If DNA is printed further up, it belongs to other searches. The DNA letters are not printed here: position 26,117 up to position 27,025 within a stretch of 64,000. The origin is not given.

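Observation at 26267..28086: Low-GC three-gene cassette of unknown function inside the islet: Zn-ribbon protein, lipoprotein, membrane protein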

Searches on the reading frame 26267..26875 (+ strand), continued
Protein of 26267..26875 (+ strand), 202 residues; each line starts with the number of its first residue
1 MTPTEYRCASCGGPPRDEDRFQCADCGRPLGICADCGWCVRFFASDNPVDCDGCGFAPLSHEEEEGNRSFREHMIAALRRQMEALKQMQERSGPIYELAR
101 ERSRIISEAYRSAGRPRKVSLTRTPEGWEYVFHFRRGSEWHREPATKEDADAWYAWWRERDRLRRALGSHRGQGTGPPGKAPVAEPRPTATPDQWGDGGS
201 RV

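Call 44: fold_search(model_id=the predicted structure, library=viral)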
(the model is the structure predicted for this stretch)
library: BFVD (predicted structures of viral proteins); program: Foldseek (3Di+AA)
matches with E <= 10: 899; with E <= 0.001: 0
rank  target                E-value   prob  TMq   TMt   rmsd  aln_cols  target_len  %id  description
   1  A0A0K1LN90            5.0e-02  0.38  0.11  0.24  13.8        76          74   22  Uncharacterized protein [Caulobacter phage Seuss]
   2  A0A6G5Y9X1            6.8e-02  0.44  0.13  0.22  12.9        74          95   12  (no name in the UniProt tables at hand)
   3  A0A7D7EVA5            7.7e-02  0.82  0.16  0.28  12.0        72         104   10  Uncharacterized protein [Pseudomonas phage Persinger]
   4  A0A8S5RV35            8.8e-02  0.21  0.16  0.11  16.8       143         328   12  Uncharacterized protein [Siphoviridae sp. ctHip2]
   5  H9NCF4                1.2e-01  0.44  0.12  0.24  10.8        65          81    9  (no name in the UniProt tables at hand)
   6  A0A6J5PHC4            1.2e-01  0.35  0.11  0.27   9.8        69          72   13  Uncharacterized protein [uncultured Caudovirales phage]
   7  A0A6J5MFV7            1.2e-01  0.30  0.14  0.18  13.9       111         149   13  Uncharacterized protein [uncultured Caudovirales phage]
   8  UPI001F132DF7         1.4e-01  0.35  0.13  0.31   8.8        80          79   15  (no name look-up for this kind of identifier)
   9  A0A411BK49            1.4e-01  0.35  0.12  0.21  12.9        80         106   18  (no name in the UniProt tables at hand)
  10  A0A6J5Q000            1.5e-01  0.63  0.17  0.34   8.6        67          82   13  Uncharacterized protein [uncultured Caudovirales phage]
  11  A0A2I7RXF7            1.5e-01  0.30  0.12  0.25  13.8        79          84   18  (no name in the UniProt tables at hand)
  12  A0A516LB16            1.6e-01  0.66  0.15  0.09  14.6        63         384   13  (no name in the UniProt tables at hand)
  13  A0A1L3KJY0            1.6e-01  0.28  0.13  0.15  11.4        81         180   18  (no name in the UniProt tables at hand)
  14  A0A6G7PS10            1.6e-01  0.15  0.15  0.16  29.9       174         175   13  Minor structural protein [Racaecavirus sp.]
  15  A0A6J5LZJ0            1.7e-01  0.25  0.12  0.24  17.8        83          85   18  Uncharacterized protein [uncultured Caudovirales phage]
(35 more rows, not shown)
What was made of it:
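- On Phage protein families (PHROGs, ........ genomes, IMG/VR, BFVD structures): BFVD best E = 0.05 (call 44).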

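Call 46: find_related_loci(query=A2, collection=genome_contigs, flank=8000)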
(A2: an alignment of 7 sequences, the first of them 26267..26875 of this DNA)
Query A2 (202 aa) in genome_contigs; peptide patterns used: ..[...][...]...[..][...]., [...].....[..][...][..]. (x = any residue, [..] = any of these).
42 stretches matched a pattern; 3 encode a relative of the query (tblastn E <= 1e-3); 3 distinct loci.
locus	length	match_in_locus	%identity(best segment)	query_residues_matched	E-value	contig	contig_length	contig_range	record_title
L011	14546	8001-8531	53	1-174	3e-58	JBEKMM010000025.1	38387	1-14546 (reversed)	MAG: Candidatus Limnocylindrales bacterium isolate SPRUCE 394 SPRUCE_394_25, whole genome shotgun sequence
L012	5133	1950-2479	61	1-173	4e-48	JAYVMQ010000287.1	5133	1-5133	MAG: Chloroflexota bacterium isolate GL61_DN_concoct_98_sub GL61_DN_concoct_98_sub_286, whole genome shotgun sequence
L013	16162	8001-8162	46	86-136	2e-7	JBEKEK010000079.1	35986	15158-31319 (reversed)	MAG: Trebonia sp. isolate SPRUCE 204 SPRUCE_204_79, whole genome shotgun sequence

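Call 56: search_protein_families(library=pfam, alignment_id=A4, max_evalue=0.001)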
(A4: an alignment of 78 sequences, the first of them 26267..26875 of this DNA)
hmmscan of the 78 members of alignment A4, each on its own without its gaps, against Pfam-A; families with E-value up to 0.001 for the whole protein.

A. member 1, window:26267-26875:+ (202 aa): 0 families

B. families by the number of members that match (of 78 scanned): 2 families
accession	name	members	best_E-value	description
PF19698.5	DUF6197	3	5.5e-09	Family of unknown function (DUF6197)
PF12773.13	DZR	1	0.00032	Double zinc ribbon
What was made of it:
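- Closest known: Zinc-ribbon domains. Same: One family member reaches DZR at E = 3e-4 (call 56).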

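Call 57: search_solved_structures(query=A4, max_evalue=1)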
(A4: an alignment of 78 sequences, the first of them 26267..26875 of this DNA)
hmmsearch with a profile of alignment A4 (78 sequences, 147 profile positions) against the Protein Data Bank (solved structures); distinct sequences matched with E-value up to 1: 16.
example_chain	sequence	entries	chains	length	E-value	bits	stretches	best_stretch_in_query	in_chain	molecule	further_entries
4v61_AT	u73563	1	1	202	0.028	17.6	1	11-97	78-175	Ribosomal Protein S20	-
2wj3_A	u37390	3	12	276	0.24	14.5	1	55-116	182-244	1-H-3-HYDROXY-4-OXOQUINALDINE 2,4-DIOXYGENASE | 1H-3-HYDROXY-4-OXOQUINALDINE 2,4-DIOXYGENASE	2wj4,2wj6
2wm2_A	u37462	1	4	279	0.25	14.5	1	55-116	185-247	1-H-3-HYDROXY-4-OXOQUINALDINE 2,4-DIOXYGENASE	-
5mmj_t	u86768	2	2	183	0.26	14.4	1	14-72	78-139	plastid ribosomal protein bS20c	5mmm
8oro_AAA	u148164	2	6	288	0.26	14.4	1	55-116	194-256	1H-3-hydroxy-4-oxoquinaldine 2,4-dioxygenase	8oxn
8a97_AAA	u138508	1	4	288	0.26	14.4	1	55-116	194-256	1H-3-hydroxy-4-oxoquinaldine 2,4-dioxygenase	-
4cfs_A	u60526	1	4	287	0.27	14.4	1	55-115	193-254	1-H-3-HYDROXY-4-OXOQUINALDINE 2,4-DIOXYGENASE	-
7ojm_AAA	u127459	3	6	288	0.27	14.4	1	55-115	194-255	1H-3-hydroxy-4-oxoquinaldine 2,4-dioxygenase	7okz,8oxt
6j1z_A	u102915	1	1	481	0.27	14.3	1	82-127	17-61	NEDD4-like E3 ubiquitin-protein ligase WWP2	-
6eri_BT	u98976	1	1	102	0.33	14.1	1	21-72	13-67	30S ribosomal protein S20, chloroplastic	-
9kns_A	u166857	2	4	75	0.34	14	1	25-63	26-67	Protein Hook homolog 3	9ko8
8t1i_Z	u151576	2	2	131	0.34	14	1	103-135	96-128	Mediator of RNA polymerase II transcription subunit 31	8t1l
7emf_4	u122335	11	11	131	0.41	13.7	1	103-135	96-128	Mediator of RNA polymerase II transcription subunit 31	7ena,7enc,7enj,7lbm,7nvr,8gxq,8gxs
5x8p_t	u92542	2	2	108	0.47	13.6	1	21-72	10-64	protein S20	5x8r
5tj7_A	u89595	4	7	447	0.49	13.5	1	83-127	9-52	NEDD4-like E3 ubiquitin-protein ligase WWP2 | NEDD4-like E3 ubiquitin-protein ligase WWP2,NEDD4-like E3 ubiquitin-protein ligase WWP2 | Isoform 2 of NEDD4-like 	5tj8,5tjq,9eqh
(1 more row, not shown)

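Call 61: find_encoding_contigs(protein=P0016, flank=8000, max_places=2)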
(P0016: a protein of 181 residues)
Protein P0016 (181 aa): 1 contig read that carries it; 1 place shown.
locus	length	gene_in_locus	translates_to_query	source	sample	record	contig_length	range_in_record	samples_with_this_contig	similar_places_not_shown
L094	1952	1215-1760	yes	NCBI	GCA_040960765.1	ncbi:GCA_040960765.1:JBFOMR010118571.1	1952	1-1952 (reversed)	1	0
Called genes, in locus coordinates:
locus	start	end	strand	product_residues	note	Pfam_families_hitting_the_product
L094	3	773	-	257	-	?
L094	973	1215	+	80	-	-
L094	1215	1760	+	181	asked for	-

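Call 62: fold_search(model_id=the predicted structure, library=pdb)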
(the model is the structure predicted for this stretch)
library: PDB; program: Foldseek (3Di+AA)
matches with E <= 10: 475; with E <= 0.001: 0
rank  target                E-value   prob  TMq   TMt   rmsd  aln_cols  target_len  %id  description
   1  9f91_I                3.2e-01  0.33  0.12  0.30  11.4        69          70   14  Crystal structure of a designed Respiratory Syncytial Virus immunogen in complex with RSV90 fab (released 2025-05-21)
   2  4cj1_B                3.6e-01  0.57  0.14  0.36   6.9        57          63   24  Crystal structure of CelD in complex with affitin H3 (released 2014-05-21)
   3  2ltr_MODEL_1_A        3.6e-01  0.25  0.13  0.22  11.7        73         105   15  Solution structure of RDE-4(32-136) (released 2013-12-04)
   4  3jtz                  4.1e-01  0.60  0.15  0.33   7.7        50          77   18  Structure of the arm-type binding domain of HPI integrase (released 2009-10-06)
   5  9n6b_C                4.1e-01  0.30  0.23  0.13   9.8       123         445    9  Structure of the retron IA complex with HNH nuclease in the "up" orientation (released 2025-04-23)
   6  2ywq_A                4.1e-01  0.28  0.12  0.25  11.7        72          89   14  Crystal structure of Thermus thermophilus Protein Y N-terminal domain (released 2008-04-15)
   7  8wjn_A                4.4e-01  0.15  0.16  0.08  18.1       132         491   13  Cryo-EM structure of 6-subunit Smc5/6 head region (released 2024-06-26)
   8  7qcd_A                5.0e-01  0.13  0.17  0.05  19.3       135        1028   16  CryoEM structure of the Smc5/6-holocomplex (composite structure) (released 2022-09-21)
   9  9n69_B                5.3e-01  0.16  0.19  0.10  10.4       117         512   10  Structure of the retron IA complex with HNH nuclease in the "down" orientation (released 2025-04-23)
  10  5mmj_y                5.6e-01  0.18  0.14  0.22  15.4        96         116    8  Structure of the small subunit of the chloroplast ribosome (released 2017-01-11)
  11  8rok_A                6.4e-01  0.21  0.17  0.10  17.6       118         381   14  Human cohesin SMC3-HD(EQ)/RAD21-N complex - ATP-Mg-bound conformation - Form 1 (released 2024-09-11)
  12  9f91_J                6.8e-01  0.20  0.12  0.31  11.6        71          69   13  Crystal structure of a designed Respiratory Syncytial Virus immunogen in complex with RSV90 fab (released 2025-05-21)
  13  1ii8_B                6.8e-01  0.18  0.17  0.18  14.4       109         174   12  Crystal structure of the P. furiosus Rad50 ATPase domain (released 2001-05-30)
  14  9n6c_C                7.3e-01  0.25  0.24  0.14   8.4       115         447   10  Structure of the Retron IA Complex without the HNH Nuclease (released 2025-04-23)
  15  5b7b_B                7.8e-01  0.21  0.12  0.07   9.7        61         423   15  Crystal structure of Nucleoprotein-nucleozin complex (released 2016-07-06)
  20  3rmp_C                8.8e-01  0.35  0.15  0.33   7.9        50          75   18  Structural basis for the recognition of attP substrates by P4-like integrases (released 2012-04-25)
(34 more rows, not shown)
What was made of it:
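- Weak Foldseek similarity of the strand-strand-strand-helix part to integrase arm-type DNA-binding domains: 3jtz and 3rmp, probabilities 0.60 and 0.35, E about 0.4-0.9 (call 62).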

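Call 68: search_protein_families(library=pfam, proteins=[L011:660-2162:-, L011:3621-4595:+, L011:4829-5839:-, L011:6675-7796:+, L011:8886-9800:+, L011:10975-11904:+, L011:11897-14197:+, L012:214-1698:+, L012:2575-3933:+, L012:4041-5132:-], max_evalue=0.001)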
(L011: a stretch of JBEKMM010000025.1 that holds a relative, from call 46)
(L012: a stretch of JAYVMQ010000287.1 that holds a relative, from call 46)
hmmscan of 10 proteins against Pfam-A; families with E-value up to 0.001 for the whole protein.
L011:660-2162:- (500 aa): 1 family
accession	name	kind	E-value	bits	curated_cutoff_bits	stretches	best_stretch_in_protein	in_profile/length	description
PF00239.26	Resolvase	-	1.8e-10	41.5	23.3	1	19-161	4-141/145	Resolvase, N terminal domain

L011:3621-4595:+ (324 aa): 0 families

L011:4829-5839:- (336 aa): 2 families
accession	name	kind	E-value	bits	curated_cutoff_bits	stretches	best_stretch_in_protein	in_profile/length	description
PF00589.27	Phage_integrase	-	9.7e-13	48.7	27.1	1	163-317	5-167/172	Phage integrase family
PF02899.23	Phage_int_SAM_1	-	8.6e-06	26.4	22.3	1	67-136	11-81/83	Phage integrase, N-terminal SAM-like domain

L011:6675-7796:+ (373 aa): 0 families

L011:8886-9800:+ (304 aa): 0 families

L011:10975-11904:+ (309 aa): 0 families

L011:11897-14197:+ (766 aa): 1 family
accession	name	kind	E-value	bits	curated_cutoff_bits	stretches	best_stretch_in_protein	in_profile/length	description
PF02384.22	N6_Mtase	-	5.5e-06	26.4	20.4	0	104-181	3-71/311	N-6 DNA Methylase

L012:214-1698:+ (494 aa): 0 families

L012:2575-3933:+ (452 aa): 1 family
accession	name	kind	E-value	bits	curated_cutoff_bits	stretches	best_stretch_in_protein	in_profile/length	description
PF04471.18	Mrr_cat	-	7.8e-10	39.3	21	1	24-131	6-114/115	Restriction endonuclease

L012:4041-5132:- (363 aa): 3 families
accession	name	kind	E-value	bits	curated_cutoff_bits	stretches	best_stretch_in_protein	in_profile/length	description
PF01555.25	N6_N4_Mtase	-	1.4e-32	113.9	26.7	1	5-158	72-214/221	DNA methylase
PF22722.2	NA-iREase1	-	2.7e-05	24.5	27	1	217-290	18-90/106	NACHT-associated inactive Restriction Endonuclease 1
PF04471.18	Mrr_cat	-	0.00043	20.8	21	1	198-290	5-99/115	Restriction endonuclease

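Call 70: search_dna_similar(query=P0027, collection=phages, mode=protein, max_evalue=0.001, max_rows=10)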
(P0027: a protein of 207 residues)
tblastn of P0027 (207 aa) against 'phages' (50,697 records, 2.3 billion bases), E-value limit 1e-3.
No match.
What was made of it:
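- Tried and rejected: A DUF6197-fused family member had none in phage genomes (call 70).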

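Call 71: find_encoding_contigs(protein=P0027, flank=8000, max_places=2)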
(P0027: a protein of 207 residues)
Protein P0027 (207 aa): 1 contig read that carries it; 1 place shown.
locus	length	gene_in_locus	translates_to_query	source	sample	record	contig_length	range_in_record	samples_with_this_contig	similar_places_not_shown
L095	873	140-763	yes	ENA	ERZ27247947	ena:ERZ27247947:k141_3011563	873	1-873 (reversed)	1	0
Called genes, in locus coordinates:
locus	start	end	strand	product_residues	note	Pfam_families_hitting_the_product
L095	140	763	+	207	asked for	PF19698:DUF6197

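Call 72: list_cluster_members(proteins=[P0017, P0018, P0019, P0020, P0021, P0022, P0023, P0024, P0032, P0036])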
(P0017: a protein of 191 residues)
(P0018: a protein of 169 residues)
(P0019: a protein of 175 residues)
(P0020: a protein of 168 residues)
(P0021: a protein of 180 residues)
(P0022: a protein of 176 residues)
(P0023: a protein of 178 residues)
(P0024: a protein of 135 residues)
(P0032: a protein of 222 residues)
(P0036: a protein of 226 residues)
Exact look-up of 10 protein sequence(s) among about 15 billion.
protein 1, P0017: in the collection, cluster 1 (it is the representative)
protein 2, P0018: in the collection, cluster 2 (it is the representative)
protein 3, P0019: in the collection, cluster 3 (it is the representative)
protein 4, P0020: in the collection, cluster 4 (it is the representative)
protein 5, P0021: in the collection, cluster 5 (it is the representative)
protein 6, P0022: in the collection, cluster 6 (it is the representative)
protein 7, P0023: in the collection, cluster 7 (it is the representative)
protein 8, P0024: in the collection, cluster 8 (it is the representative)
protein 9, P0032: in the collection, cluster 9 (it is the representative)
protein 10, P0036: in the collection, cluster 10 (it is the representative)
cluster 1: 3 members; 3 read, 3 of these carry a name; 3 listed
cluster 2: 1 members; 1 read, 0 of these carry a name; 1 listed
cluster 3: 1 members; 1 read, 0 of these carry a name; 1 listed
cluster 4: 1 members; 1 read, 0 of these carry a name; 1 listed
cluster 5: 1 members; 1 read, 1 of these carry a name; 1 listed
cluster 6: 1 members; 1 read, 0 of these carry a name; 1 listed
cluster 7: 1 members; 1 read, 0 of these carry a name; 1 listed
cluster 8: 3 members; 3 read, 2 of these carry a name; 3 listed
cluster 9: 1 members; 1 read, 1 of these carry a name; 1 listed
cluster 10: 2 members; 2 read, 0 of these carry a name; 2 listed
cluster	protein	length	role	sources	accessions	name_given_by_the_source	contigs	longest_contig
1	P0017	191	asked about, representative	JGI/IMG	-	hypothetical protein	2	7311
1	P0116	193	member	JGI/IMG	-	hypothetical protein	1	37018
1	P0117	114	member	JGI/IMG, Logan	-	hypothetical protein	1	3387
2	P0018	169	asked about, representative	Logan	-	-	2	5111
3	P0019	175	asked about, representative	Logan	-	-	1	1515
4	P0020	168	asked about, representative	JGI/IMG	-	-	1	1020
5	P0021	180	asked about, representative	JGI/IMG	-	hypothetical protein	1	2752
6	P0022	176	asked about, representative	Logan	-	-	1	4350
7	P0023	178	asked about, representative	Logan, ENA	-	-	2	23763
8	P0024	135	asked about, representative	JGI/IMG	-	hypothetical protein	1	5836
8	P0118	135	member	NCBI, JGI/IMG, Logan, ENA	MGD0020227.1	MAG: hypothetical protein ABSD62_13320 [Candidatus Limnocylindrales bacterium] | hypothetical protein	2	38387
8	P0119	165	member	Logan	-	-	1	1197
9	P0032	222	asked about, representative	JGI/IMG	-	hypothetical protein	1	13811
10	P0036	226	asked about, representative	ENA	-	-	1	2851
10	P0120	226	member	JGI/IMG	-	-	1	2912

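Call 73: find_encoding_contigs(protein=P0116, flank=10000, max_places=1)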
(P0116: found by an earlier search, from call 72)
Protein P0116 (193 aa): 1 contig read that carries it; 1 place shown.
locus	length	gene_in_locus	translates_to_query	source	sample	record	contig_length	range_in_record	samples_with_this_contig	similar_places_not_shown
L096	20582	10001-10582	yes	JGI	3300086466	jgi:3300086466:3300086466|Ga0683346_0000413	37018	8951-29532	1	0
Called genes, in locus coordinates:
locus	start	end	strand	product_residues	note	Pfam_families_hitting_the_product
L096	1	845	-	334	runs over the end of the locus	PF00456:Transketolase_N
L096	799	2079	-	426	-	PF00202:Aminotran_3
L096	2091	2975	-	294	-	PF04909:Amidohydro_2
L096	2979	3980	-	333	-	PF00248:Aldo_ket_red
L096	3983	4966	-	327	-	PF14486:DUF4432 (faint)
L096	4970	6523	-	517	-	PF13520:AA_permease_2, PF00324:AA_permease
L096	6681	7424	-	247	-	PF00392:GntR, PF07729:FCD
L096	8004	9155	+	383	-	PF09903:DUF2130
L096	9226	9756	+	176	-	PF08797:HIRAN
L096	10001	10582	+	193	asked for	-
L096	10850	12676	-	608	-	PF00239:Resolvase, PF07508:Recombinase, PF13408:Zn_ribbon_recom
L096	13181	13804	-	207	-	-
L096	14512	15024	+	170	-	-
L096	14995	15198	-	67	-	-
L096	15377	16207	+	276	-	PF08378:NERD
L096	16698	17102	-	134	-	-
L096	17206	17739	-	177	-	-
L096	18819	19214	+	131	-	PF00436:SSB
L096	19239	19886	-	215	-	PF18153:Cap15_CD_rec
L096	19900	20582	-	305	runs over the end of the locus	PF26305:CD_NTase_C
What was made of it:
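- L096: next to a large serine recombinase, in an element that also carries NERD, SSB and CBASS genes (call 73).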
